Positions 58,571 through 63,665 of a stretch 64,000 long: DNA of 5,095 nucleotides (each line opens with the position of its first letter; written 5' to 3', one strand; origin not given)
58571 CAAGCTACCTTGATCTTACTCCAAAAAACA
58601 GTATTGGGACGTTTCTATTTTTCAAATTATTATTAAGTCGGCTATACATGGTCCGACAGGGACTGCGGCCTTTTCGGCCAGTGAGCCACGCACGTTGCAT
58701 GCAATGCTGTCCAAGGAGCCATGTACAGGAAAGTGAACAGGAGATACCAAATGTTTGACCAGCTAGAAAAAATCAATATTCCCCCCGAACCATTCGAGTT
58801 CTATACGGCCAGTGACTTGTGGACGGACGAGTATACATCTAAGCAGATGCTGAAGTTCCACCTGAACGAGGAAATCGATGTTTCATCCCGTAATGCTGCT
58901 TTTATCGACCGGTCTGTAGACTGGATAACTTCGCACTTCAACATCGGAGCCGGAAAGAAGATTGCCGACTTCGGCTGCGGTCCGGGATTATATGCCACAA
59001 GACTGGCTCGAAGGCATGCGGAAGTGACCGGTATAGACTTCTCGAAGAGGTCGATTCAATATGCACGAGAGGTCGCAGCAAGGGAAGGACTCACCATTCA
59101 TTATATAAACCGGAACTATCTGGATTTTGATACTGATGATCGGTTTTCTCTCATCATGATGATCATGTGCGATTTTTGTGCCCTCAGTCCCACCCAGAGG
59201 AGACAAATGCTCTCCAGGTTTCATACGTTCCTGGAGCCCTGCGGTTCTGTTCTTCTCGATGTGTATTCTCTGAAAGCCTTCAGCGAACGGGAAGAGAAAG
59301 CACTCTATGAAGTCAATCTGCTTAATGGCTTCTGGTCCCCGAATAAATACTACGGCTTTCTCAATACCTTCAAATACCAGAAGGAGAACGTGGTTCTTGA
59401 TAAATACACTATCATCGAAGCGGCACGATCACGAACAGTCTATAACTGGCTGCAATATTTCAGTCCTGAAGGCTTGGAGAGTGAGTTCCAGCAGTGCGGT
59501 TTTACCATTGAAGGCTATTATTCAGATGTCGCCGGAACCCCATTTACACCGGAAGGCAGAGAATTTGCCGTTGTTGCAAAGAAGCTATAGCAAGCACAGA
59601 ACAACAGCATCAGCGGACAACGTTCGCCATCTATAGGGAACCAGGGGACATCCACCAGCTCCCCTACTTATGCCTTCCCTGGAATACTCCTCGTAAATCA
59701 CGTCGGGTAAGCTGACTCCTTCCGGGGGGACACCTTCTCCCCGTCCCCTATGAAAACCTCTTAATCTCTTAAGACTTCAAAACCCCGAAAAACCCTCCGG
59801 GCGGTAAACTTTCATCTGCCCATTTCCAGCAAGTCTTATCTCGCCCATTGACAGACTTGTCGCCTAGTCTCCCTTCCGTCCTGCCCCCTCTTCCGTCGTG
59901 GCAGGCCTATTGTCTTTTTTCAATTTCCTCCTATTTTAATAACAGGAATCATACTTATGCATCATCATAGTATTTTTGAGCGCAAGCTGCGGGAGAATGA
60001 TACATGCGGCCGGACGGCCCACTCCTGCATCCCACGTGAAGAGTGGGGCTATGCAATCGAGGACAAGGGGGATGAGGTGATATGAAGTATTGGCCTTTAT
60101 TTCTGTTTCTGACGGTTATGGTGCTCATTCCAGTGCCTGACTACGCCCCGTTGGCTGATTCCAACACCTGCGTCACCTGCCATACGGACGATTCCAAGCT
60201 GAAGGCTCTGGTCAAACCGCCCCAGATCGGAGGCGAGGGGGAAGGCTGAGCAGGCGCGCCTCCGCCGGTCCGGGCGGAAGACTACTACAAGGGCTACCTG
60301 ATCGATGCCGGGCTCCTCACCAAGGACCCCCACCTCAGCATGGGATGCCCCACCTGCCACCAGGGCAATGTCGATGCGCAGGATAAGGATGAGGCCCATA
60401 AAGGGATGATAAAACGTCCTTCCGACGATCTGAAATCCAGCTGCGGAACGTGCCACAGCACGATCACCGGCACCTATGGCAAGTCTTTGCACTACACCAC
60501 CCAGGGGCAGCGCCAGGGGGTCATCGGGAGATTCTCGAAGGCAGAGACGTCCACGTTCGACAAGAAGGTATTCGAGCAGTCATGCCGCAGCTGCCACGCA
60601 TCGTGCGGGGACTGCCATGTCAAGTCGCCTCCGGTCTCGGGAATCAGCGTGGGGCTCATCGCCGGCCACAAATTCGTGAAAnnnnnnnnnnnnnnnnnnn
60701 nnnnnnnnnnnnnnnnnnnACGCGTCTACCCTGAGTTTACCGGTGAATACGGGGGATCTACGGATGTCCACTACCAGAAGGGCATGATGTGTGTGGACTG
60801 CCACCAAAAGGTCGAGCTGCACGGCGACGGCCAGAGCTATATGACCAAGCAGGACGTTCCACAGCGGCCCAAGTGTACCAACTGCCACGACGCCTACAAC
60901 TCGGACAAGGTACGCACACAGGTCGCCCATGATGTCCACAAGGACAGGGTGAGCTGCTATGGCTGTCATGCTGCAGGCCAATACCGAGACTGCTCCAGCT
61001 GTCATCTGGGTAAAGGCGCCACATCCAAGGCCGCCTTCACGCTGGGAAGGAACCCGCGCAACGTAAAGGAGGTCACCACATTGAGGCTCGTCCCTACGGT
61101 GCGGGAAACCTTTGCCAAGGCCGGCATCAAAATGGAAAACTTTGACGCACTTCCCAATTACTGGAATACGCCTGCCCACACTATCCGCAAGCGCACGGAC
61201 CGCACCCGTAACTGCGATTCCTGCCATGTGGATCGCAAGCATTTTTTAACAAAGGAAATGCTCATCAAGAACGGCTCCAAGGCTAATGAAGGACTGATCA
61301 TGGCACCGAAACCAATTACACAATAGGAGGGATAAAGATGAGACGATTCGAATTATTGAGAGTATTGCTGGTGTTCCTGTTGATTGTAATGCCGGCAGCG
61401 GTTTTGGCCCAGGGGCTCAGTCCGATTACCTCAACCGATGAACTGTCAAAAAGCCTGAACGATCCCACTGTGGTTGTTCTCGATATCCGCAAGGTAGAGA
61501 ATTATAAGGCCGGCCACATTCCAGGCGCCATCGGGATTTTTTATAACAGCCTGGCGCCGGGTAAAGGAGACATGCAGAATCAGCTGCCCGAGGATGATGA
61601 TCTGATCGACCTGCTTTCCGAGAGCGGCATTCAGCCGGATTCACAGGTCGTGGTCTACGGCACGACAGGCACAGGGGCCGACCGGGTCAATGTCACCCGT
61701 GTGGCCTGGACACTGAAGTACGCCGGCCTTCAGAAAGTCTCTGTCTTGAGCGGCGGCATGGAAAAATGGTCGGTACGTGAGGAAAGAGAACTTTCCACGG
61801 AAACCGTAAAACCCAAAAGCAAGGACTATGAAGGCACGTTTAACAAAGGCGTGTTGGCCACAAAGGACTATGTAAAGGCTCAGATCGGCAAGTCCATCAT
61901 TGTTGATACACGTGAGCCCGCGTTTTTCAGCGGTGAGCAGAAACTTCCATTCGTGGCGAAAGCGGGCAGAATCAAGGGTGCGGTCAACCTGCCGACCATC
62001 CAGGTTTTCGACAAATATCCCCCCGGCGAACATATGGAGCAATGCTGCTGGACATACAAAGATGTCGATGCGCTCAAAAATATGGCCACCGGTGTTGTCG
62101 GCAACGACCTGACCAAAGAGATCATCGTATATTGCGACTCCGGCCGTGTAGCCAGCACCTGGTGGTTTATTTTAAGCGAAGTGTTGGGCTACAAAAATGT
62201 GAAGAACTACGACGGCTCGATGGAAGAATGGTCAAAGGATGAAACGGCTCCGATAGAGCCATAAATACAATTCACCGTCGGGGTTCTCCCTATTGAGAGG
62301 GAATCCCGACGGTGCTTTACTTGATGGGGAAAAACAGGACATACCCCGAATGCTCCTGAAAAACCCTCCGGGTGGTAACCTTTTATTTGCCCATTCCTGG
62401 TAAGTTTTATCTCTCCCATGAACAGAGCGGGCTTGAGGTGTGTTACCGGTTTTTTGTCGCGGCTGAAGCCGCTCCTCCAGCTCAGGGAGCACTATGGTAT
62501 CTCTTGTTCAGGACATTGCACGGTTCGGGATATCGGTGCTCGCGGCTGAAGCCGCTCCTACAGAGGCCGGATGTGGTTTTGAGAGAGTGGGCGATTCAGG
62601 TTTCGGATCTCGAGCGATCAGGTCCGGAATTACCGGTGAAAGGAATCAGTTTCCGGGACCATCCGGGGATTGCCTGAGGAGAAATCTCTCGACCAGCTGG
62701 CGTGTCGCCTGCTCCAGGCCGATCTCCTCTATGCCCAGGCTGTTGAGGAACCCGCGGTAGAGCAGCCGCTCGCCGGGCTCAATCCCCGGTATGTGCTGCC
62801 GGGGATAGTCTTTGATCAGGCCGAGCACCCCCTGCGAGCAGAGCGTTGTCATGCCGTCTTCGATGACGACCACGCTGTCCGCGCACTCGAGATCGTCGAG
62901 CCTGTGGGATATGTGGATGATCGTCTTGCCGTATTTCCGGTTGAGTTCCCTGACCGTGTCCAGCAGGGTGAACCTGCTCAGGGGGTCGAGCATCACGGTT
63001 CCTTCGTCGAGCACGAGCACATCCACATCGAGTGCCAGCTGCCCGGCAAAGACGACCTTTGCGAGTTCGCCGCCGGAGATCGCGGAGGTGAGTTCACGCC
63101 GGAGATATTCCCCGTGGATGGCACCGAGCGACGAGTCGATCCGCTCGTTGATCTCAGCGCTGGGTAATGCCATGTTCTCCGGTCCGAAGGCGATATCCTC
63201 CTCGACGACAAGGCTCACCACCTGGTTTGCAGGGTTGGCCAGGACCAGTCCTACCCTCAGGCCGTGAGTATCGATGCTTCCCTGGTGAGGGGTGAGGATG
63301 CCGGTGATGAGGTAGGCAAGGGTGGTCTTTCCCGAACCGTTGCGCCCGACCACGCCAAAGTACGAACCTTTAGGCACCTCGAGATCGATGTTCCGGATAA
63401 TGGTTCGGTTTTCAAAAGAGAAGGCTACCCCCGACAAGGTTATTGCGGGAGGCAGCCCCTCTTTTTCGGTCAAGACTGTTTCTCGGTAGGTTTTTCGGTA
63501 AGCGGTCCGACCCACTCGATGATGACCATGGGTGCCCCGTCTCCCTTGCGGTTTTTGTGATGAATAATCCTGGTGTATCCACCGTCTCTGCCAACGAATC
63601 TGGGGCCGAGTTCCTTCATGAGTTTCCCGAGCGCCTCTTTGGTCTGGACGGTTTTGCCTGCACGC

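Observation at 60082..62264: Eleven-heme periplasmic cytochrome c with an in-frame UGA between its signal-peptide/heme-1 segment and hemes 2-11, next to a periplasmic tandem rhodanese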

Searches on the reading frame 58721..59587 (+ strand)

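Call 7: search_protein_families(library=pfam, proteins=[window:58721-59587:+], max_evalue=0.01)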
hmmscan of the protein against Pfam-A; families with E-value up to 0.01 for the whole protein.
window:58721-59587:+ (289 aa): 11 families
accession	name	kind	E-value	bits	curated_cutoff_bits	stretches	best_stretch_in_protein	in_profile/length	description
PF13649.12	Methyltransf_25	-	7.2e-19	68.7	27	1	81-175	1-97/97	Methyltransferase domain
PF13847.12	Methyltransf_31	-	4.1e-12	46.4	27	1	77-186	3-117/145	Methyltransferase domain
PF08241.18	Methyltransf_11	-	1.4e-10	42.1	21.2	1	83-178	2-94/95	Methyltransferase domain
PF08242.18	Methyltransf_12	-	1.1e-09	39.3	30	1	83-175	2-96/98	Methyltransferase domain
PF13489.12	Methyltransf_23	-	1e-08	35.6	27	1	75-263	20-161/164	Methyltransferase domain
PF05175.20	MTS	-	1.5e-08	34.9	23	1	62-147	16-104/170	Methyltransferase small domain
PF02353.26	CMAS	-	1.6e-05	24.8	27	1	66-182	51-167/273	Mycolic acid cyclopropane synthetase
PF03848.20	TehB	-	0.00063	19.7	20.4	1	78-170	31-123/193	Tellurite resistance protein TehB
PF05724.17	TPMT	-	0.0011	19.2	26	1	85-159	45-113/218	Thiopurine S-methyltransferase (TPMT)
PF01728.25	FtsJ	-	0.0012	19.3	24.1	1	68-157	11-105/181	FtsJ-like methyltransferase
PF13679.12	Methyltransf_32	-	0.0041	17.5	27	1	76-125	24-79/143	Methyltransferase domain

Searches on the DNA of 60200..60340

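Call 30: search_rna_families(source=window, start=60200, end=60340, threshold=evalue, max_evalue=10, show_alignments=3)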
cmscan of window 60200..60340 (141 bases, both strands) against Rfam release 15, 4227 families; matches with E-value up to 10: 4.
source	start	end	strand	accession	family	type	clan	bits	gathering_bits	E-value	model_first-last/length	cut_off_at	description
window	60245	60324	+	RF01059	mir-598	Gene; miRNA;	-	13.3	69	3.2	1-80/80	no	mir-598 microRNA precursor family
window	60213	60272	-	RF01684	mascRNA-menRNA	Gene;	-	12.2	42.5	5.4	1-56/56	no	MALAT1-associated small cytoplasmic RNA/MEN beta RNA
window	60308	60340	-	RF01276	sR53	Gene; snRNA; snoRNA; CD-box;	-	8.3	49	7.6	31-60/60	5'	Small nucleolar RNA sR53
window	60259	60269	-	RF01149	sR10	Gene; snRNA; snoRNA; CD-box;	-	7.6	45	9.1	44-54/54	no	Small nucleolar RNA sR10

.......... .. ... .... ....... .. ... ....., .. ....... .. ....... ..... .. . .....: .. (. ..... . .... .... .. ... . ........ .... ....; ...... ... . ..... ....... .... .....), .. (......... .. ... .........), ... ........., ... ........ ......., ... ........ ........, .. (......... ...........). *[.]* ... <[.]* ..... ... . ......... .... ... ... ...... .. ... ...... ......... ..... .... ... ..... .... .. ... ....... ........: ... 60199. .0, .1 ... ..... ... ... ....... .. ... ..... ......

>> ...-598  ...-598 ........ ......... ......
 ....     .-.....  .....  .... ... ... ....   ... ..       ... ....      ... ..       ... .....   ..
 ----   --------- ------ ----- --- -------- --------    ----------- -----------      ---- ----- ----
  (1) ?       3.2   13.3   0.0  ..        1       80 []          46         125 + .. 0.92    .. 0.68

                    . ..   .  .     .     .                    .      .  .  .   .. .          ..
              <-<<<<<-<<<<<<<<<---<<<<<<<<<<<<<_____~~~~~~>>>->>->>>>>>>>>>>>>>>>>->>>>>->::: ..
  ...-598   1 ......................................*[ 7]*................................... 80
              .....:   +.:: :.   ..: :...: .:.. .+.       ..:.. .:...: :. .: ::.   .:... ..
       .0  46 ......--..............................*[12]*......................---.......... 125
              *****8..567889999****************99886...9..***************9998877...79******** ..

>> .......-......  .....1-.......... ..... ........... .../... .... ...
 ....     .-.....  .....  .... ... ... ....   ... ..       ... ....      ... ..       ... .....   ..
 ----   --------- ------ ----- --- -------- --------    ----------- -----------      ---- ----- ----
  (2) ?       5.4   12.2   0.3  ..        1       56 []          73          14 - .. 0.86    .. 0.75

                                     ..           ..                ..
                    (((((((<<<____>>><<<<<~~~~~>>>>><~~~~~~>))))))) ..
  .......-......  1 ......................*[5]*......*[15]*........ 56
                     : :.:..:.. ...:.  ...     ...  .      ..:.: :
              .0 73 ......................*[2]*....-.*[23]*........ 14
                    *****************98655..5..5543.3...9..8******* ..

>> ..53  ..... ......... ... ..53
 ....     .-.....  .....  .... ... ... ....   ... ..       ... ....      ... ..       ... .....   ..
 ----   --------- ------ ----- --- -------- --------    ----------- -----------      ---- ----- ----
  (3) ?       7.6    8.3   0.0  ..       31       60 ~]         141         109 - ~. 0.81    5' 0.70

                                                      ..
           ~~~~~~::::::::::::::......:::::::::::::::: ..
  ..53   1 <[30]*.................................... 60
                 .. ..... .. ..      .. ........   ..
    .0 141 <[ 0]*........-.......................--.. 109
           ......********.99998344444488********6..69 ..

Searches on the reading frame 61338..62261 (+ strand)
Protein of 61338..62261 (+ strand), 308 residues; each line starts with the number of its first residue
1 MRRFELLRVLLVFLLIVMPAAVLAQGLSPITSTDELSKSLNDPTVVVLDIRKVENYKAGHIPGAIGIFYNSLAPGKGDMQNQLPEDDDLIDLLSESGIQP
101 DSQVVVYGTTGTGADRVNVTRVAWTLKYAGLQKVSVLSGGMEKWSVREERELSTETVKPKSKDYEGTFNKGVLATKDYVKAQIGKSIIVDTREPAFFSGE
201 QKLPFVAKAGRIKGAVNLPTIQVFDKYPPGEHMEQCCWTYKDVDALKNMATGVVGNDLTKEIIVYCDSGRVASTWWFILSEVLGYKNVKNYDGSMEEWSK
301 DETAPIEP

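Call 7: search_protein_families(library=pfam, proteins=[window:61338-62261:+], max_evalue=0.01)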
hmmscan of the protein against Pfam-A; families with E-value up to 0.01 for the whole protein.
window:61338-62261:+ (308 aa): 1 family
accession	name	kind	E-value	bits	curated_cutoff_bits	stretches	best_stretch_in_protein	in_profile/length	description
PF00581.25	Rhodanese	-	1.5e-36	125.4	22.2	2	32-145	1-100/102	Rhodanese-like domain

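Call 8: search_protein_families(library=ncbifam, proteins=[window:61338-62261:+], max_evalue=0.01)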
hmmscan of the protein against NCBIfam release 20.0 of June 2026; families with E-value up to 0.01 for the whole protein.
window:61338-62261:+ (308 aa): 12 families
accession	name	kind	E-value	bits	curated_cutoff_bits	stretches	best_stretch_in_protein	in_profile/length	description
NF008557.0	PRK11493.1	equivalog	2.5e-26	92.4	250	1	53-308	39-279/281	3-mercaptopyruvate sulfurtransferase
NF040901.1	SeO3_TeO2_ExtH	equivalog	4e-21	75.5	200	1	44-300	68-348/430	selenite/tellurite reduction operon rhodanese-like protein ExtH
NF045521.1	rhoda_near_glyco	subfamily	9.6e-12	44.9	145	1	32-158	21-127/144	rhodanese homology domain-containing protein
NF041203.1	rhodanese_LYCAU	equivalog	1.5e-09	37.5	115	1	13-146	5-118/126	rhodanese-related (seleno)protein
NF006444.0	PRK08762.1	equivalog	2.3e-09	36.4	449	1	34-148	20-111/387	molybdopterin-synthase adenylyltransferase MoeB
NF001195.0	PRK00162.1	equivalog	2.2e-06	27.9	102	0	35-72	11-48/108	thiosulfate sulfurtransferase GlpE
NF045694.1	seleno_TsoB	exception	3.2e-06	25.5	805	1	30-158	45-160/572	rhodanese/DsbD fusion-like selenoprotein TsoB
NF007627.0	PRK10287.1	equivalog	6.4e-06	26.3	102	0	254-293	55-93/104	thiosulfate sulfurtransferase PspE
TIGR02981.1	phageshock_pspE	exception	1.5e-05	25.2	126.3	0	48-100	22-71/101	thiosulfate sulfurtransferase PspE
NF033833.0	rhodan_ChrE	equivalog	6.4e-05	22.9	120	0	241-303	44-102/108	rhodanese family chromate resistance protein ChrE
TIGR04568.1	arch_SelU_Nterm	equivalog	0.00024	21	200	0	167-290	85-204/215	selenouridine synthase SelU-like subunit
NF001133.1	PRK00142.1-1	equivalog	0.0025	17.4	170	0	32-146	109-205/229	oxygen-dependent tRNA uridine(34) hydroxylase TrhO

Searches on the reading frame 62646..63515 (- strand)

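Call 7: search_protein_families(library=pfam, proteins=[window:62646-63515:-], max_evalue=0.01)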
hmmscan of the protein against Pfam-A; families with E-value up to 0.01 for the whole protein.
window:62646-63515:- (289 aa): 3 families
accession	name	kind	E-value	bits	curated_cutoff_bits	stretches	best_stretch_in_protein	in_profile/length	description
PF00005.33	ABC_tran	-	4.7e-17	63.3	25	1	41-173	2-136/137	ABC transporter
PF13476.12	AAA_23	-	0.0018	19.4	27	1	42-77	12-46/201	AAA domain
PF02463.25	SMC_N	-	0.0029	17.5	40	0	52-70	26-44/220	RecF/RecN/SMC N terminal domain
